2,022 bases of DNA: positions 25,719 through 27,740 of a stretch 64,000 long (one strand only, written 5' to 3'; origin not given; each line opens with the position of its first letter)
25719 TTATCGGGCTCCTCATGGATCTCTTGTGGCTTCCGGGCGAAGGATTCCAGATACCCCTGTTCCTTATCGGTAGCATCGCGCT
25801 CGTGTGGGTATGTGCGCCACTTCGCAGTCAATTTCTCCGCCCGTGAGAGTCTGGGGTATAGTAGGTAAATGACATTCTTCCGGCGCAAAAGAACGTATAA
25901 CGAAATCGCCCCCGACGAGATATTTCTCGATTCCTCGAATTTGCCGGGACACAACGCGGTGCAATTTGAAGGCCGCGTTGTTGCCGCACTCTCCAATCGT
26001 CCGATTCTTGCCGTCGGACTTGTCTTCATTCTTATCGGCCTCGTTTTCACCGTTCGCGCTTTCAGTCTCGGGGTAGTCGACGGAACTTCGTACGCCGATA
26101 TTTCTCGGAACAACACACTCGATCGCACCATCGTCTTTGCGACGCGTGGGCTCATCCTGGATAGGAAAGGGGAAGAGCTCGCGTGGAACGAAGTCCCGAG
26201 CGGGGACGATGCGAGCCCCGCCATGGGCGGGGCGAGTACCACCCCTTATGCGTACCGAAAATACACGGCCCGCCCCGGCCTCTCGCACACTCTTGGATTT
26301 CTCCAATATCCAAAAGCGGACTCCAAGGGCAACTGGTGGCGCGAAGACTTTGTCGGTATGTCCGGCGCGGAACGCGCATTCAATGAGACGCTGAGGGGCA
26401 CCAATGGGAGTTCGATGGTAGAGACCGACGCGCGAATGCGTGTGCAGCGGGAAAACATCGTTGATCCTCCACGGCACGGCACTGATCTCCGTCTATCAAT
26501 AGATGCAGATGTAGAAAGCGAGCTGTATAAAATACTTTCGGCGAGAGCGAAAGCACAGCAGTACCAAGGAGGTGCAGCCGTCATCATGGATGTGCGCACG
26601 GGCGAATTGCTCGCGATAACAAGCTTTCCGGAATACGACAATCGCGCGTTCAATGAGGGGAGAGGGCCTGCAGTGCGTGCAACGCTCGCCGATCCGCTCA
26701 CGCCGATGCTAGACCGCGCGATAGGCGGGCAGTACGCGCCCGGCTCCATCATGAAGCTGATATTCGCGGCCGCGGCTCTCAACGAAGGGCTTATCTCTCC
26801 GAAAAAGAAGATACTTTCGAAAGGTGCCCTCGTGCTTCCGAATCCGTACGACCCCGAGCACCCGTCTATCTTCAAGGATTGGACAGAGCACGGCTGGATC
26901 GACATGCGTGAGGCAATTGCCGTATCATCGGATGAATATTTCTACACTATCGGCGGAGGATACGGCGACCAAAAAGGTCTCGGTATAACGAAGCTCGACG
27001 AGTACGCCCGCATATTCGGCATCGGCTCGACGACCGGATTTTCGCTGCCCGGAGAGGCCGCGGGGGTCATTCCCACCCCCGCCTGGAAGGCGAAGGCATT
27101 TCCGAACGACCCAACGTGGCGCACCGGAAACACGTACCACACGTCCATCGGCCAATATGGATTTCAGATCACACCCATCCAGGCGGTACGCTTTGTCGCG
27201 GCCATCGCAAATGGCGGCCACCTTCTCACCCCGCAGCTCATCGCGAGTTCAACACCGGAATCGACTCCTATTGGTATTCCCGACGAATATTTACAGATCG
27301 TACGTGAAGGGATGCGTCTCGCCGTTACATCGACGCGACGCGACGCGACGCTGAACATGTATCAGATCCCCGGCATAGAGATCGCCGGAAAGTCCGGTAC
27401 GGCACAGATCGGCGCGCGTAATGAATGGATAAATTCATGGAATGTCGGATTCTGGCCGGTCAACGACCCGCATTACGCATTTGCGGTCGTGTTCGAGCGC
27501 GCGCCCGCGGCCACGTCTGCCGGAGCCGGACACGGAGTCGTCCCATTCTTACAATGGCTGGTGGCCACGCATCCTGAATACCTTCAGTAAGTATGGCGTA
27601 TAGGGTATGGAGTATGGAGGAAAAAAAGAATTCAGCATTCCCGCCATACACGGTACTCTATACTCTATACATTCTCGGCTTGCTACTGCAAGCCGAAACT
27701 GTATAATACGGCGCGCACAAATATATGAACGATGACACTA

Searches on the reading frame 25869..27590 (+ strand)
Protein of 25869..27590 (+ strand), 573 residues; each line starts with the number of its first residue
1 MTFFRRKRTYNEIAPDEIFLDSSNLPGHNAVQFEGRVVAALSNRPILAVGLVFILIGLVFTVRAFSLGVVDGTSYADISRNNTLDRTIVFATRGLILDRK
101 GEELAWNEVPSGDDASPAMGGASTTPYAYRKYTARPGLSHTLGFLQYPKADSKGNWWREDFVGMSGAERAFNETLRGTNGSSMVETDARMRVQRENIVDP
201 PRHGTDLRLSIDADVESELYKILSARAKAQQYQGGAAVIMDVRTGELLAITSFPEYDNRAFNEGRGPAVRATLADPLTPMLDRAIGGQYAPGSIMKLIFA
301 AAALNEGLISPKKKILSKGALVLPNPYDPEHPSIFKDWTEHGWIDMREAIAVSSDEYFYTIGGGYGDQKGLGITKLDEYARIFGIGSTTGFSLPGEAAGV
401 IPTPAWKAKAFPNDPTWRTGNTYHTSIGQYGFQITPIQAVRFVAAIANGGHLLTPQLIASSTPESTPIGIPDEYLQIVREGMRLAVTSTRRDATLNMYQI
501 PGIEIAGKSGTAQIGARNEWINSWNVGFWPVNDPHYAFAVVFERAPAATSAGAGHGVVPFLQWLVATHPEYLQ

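Call 63: search_protein_families(library=pfam, proteins=[window:25869-27590:+], max_evalue=0.0001)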
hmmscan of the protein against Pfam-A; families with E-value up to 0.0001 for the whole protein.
window:25869-27590:+ (573 aa): 2 families
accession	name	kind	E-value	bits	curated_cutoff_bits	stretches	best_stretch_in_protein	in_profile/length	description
PF00905.27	Transpeptidase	-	4.9e-55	187.3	22.1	1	235-547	1-284/299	Penicillin binding protein transpeptidase domain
PF03717.20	PBP_dimer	-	3.6e-11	44.2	24.4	1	116-195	94-178/180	Penicillin-binding Protein dimerisation domain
